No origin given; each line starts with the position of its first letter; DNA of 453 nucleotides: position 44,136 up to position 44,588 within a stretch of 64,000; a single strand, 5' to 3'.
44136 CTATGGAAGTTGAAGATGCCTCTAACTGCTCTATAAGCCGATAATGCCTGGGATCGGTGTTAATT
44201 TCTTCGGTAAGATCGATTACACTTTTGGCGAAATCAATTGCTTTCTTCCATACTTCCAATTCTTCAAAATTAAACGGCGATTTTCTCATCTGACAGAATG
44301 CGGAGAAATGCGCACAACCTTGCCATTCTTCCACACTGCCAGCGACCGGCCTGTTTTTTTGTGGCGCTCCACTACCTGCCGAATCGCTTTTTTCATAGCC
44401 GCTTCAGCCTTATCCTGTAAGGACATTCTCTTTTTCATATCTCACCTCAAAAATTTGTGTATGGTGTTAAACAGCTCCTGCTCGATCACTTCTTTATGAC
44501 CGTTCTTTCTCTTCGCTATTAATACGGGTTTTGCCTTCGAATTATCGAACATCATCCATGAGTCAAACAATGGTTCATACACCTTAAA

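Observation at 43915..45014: Zeta-toxin-like kinase + missed 50-aa ORF + four-helix-bundle protein wedged between the two polysaccharide loci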

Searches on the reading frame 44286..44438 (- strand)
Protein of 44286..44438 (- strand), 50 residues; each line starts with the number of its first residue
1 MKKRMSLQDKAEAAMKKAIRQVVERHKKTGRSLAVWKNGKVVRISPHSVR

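Call 4: search_protein_families(library=pfam, proteins=[window:44286-44438:-], max_evalue=1)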
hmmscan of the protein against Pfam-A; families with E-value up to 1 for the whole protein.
window:44286-44438:- (50 aa): 1 family
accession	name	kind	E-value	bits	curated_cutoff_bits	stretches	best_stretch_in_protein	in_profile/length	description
PF18364.6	Molybdopterin_N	-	0.072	13.5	26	1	34-47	10-23/41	Molybdopterin oxidoreductase N-terminal domain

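Call 5: search_protein_families(library=ncbifam, proteins=[window:44286-44438:-], max_evalue=1)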
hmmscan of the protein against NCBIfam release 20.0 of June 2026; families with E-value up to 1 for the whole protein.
window:44286-44438:- (50 aa): 0 families

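Call 6: search_protein_families(library=padloc, proteins=[window:44286-44438:-], max_evalue=1)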
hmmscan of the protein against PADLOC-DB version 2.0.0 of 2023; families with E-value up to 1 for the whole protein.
window:44286-44438:- (50 aa): 0 families

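Call 9: find_homologous_proteins(query=window:44286-44438:-, max_evalue=0.01)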
Query window:44286-44438:- (50 aa): 348 proteins with E <= 0.01 among 348 candidates; the best 120 are listed.
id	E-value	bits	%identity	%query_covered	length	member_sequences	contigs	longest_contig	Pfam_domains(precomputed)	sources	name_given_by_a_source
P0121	2.7e-21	90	92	100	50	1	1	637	-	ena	-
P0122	4.0e-21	90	90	100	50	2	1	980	-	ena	-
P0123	4.7e-21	90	94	98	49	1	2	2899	-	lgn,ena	-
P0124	5.0e-21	89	90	100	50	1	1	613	-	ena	-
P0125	8.5e-21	89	88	100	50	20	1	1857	-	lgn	-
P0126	8.6e-21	89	92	100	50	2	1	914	-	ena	-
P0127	1.4e-20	88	88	100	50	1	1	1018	-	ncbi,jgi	jgi:hypothetical protein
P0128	1.6e-20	88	92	100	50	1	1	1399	-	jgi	jgi:CubicO group peptidase (beta-lactamase class C family)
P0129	1.6e-20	88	88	100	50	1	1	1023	-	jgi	-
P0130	2.3e-20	87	86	100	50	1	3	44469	-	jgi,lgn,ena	jgi:CubicO group peptidase (beta-lactamase class C family)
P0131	2.8e-20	87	90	100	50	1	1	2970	-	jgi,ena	-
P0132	3.1e-20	87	90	100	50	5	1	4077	-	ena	-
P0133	3.4e-20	87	86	100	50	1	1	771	-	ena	-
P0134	4.1e-20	87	88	100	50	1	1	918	-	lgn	-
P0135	5.3e-20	86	86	100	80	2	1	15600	-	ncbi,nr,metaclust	ncbi:MAG: hypothetical protein A3G87_01515 [Omnitrophica bacterium RIFCSPLOWO2_12_FULL_50_11]|nr:MAG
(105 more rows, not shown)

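Call 41: search_solved_structures(query=A3, max_evalue=10, show_alignments=3)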
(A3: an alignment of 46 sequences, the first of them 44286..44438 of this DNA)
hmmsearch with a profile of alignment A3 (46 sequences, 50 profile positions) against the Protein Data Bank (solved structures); distinct sequences matched with E-value up to 10: 16.
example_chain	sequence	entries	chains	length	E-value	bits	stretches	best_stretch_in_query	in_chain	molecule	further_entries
2mr5_A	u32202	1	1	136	0.058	16.5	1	16-39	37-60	De novo designed Protein OR457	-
4j29_A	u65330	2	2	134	0.39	13.8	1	16-39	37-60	Engineered Protein OR258 | DE NOVO DESIGNED PROTEIN OR258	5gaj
1pc0_A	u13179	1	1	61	0.58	13.3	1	28-45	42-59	Hypothetical protein AF1917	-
2lvb_A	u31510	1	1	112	0.69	13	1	19-39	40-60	DE NOVO DESIGNED PFK fold PROTEIN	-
2lnd_A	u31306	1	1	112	0.71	13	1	19-39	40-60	DE NOVO DESIGNED PROTEIN, PFK fold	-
1kq7_A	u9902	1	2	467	1.2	12.2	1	10-39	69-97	FUMARATE HYDRATASE CLASS II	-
1fur_A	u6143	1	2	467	1.2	12.2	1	10-39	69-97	FUMARASE C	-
1fuo_A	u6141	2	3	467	1.2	12.2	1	10-39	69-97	FUMARASE C | Fumarate hydratase class II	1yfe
2fus_A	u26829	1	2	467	1.2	12.2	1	10-39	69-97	FUMARASE C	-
6p3c_A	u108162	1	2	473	1.2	12.2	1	10-39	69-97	Fumarate hydratase class II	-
2zqe_A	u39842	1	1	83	1.2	12.2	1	6-28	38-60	MutS2 protein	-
2mr6_A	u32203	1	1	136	1.6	11.9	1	16-39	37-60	De novo designed Protein OR462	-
4nac_A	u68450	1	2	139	1.6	11.9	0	27-40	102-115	Regulation of nuclear pre-mRNA domain-containing protein 1A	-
4jxt_A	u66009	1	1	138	1.7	11.8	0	27-40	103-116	Regulation of nuclear pre-mRNA domain-containing protein 1A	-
9dt9_A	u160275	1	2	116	3.8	10.7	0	10-32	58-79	231_C2_TrkA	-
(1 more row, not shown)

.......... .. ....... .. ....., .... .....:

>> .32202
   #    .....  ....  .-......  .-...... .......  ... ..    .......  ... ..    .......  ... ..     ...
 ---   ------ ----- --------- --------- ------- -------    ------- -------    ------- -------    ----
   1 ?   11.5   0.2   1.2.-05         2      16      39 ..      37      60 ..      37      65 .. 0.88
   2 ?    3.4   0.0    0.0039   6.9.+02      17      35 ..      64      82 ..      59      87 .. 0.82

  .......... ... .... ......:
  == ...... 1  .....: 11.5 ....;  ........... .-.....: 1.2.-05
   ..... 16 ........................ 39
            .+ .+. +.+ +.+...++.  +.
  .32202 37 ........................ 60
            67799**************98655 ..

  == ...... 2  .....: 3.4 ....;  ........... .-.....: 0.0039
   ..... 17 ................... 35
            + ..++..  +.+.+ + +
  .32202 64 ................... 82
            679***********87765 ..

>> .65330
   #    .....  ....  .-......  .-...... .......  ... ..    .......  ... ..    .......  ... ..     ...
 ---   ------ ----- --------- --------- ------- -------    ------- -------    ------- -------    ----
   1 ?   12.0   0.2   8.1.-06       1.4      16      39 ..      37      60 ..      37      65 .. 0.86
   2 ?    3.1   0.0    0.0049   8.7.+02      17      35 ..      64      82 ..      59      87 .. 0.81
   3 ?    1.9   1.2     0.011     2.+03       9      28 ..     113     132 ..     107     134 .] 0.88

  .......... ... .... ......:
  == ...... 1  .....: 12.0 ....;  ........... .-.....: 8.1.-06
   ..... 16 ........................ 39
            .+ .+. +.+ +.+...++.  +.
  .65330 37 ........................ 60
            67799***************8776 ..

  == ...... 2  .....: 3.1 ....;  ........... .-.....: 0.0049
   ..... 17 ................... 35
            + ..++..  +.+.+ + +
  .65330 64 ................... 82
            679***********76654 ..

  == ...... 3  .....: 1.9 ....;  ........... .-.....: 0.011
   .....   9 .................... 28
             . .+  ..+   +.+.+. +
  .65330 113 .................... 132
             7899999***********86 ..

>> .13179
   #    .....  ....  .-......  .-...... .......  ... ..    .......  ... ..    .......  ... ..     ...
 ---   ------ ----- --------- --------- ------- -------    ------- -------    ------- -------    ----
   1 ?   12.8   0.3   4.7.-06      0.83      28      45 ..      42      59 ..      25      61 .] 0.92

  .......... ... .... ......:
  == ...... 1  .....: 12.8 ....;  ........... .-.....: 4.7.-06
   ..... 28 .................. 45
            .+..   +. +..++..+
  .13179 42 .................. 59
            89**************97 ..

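Call 42: search_protein_families(library=phrogs, proteins=[window:44286-44438:-], max_evalue=0.1)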
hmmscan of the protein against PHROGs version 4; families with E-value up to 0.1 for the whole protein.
window:44286-44438:- (50 aa): 1 family
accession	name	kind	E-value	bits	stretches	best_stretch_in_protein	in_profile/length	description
phrog_5649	-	unknown function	0.0073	17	1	17-46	2-29/63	-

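Call 44: search_dna_similar(query=window:44286-44438:-, collection=plasmids, mode=protein, max_rows=30, max_evalue=0.01)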
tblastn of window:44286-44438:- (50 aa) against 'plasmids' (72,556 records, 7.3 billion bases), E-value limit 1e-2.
Records with a match: 4; places in all: 5; records where one place covers at least 80% of the query: 4.
Best place of each record, by identity: <60% 4.
By first word of the organism name: Nostoc 2; Crocosphaera 1; Planktothrix 1.
By predicted mobility (MOB-suite, as given by PLSDB): conjugative 2; mobilizable 1; non-mobilizable 1.
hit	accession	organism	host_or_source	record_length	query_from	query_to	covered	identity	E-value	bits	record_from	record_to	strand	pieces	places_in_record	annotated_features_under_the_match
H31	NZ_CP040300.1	Nostoc sp. TCL26-01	Leiosporoceros dussii,pure culture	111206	7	49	86%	37.2%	5e-5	45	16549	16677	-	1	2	hypothetical protein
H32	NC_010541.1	Crocosphaera subtropica ATCC 51142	-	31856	7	49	86%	37.2%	5e-4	42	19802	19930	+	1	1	hypothetical protein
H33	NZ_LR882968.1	Planktothrix pseudagardhii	-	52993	7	49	86%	32.6%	3e-3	39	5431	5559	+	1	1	hypothetical protein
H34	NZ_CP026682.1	Nostoc sp. 'Peltigera membranacea cyanobiont' N6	Lichen thallus,Peltigera membranacea ...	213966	7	49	86%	30.2%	3e-3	40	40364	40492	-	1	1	hypothetical protein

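Call 89: predict_structure(alignment_id=A6)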
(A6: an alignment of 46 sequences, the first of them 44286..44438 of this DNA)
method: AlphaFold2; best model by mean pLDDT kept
length: 50 residues; sequences in the alignment: 46
mean_pLDDT: 88.1   pTM: 0.51
mean pLDDT of the five models: 88.1, 85.7, 82.0, 80.7, 78.0
residues with pLDDT >= 90: 26; 70-90: 21; 50-70: 3; < 50: 0
segments of 3 or more residues with pLDDT < 50: none
pLDDT, mean of each block of 10 residues (from residue 1): 84 94 89 91 84
secondary structure, 60 per line:
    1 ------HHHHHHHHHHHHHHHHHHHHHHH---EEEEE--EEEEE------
elements in order: H7-29 E33-37 E40-44

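Call 91: fold_search(model_id=the predicted structure, library=pdb)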
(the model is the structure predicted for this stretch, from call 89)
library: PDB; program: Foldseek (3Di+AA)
matches with E <= 10: 143; with E <= 0.001: 0
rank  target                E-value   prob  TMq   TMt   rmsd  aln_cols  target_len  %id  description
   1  1fxk_B                1.8e+00  0.25  0.44  0.20   5.6        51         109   10  CRYSTAL STRUCTURE OF ARCHAEAL PREFOLDIN (GIMC). (released 2000-12-06)
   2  8kg6_4                2.7e+00  0.14  0.35  0.04   2.7        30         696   13  Yeast replisome in state I (released 2023-12-06)
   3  8s0b_6                2.7e+00  0.07  0.27  0.04   5.2        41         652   17  H. sapiens MCM bound to double stranded DNA and ORC6 as part of the MCM-ORC complex (released 2024-10-02)
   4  7xqc_C                2.9e+00  0.09  0.29  0.07   7.2        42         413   19  Crystal structure of N-terminal domain of Rv2908c fused with Maltose Binding Protein (MBP) (released 2023-05-17)
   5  8w0e_6                2.9e+00  0.08  0.27  0.04   5.6        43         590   16  Cryo-EM structure of a human MCM2-7 single hexamer on dsDNA (released 2024-10-02)
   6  3gsd_D                3.1e+00  0.12  0.30  0.15   9.0        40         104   18  2.05 Angstrom structure of a divalent-cation tolerance protein (CutA) from Yersinia pestis (released 2009-04-07)
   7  7pt6_2                3.1e+00  0.08  0.26  0.04   5.9        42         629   21  Structure of MCM2-7 DH complexed with Cdc7-Dbf4 in the presence of ATPgS, state III (released 2022-06-08)
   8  8s0a_2                3.1e+00  0.08  0.27  0.04   5.9        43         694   21  H. sapiens MCM2-7 hexamer bound to double stranded DNA (released 2024-10-02)
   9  8s09_6                3.1e+00  0.08  0.27  0.04   5.2        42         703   17  H. sapiens MCM2-7 double hexamer bound to double stranded DNA (released 2024-10-02)
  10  8rif_6                3.4e+00  0.07  0.26  0.04   5.7        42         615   17  Cryo-EM structure of the MCM double hexamer loaded onto dsDNA. (released 2025-01-01)
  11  8s09_2                3.4e+00  0.07  0.27  0.04   5.9        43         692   21  H. sapiens MCM2-7 double hexamer bound to double stranded DNA (released 2024-10-02)
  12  8b9a_6                3.4e+00  0.06  0.27  0.04   5.3        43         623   16  S. cerevisiae replisome + Ctf4, bound by pol alpha primase. Complex engaged with a fork DNA substrate containing a 60  (released 2023-08-09)
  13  5o0i                  3.6e+00  0.14  0.29  0.04   2.1        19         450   21  ADP-dependent glucokinase from Pyrococcus horikoshii (released 2018-05-30)
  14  6cr0                  3.9e+00  0.18  0.28  0.04   1.5        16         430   38  1.55 A resolution structure of (S)-6-hydroxynicotine oxidase from Shinella HZN7 (released 2018-03-28)
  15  4wtj_A                4.2e+00  0.12  0.34  0.04   2.9        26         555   15  CRYSTAL STRUCTURE OF HCV NS5B GENOTYPE 2A JFH-1 ISOLATE WITH S15G E86Q E87Q C223H V321I MUTATIONS IN COMPLEX WITH RNA  (released 2015-02-11)
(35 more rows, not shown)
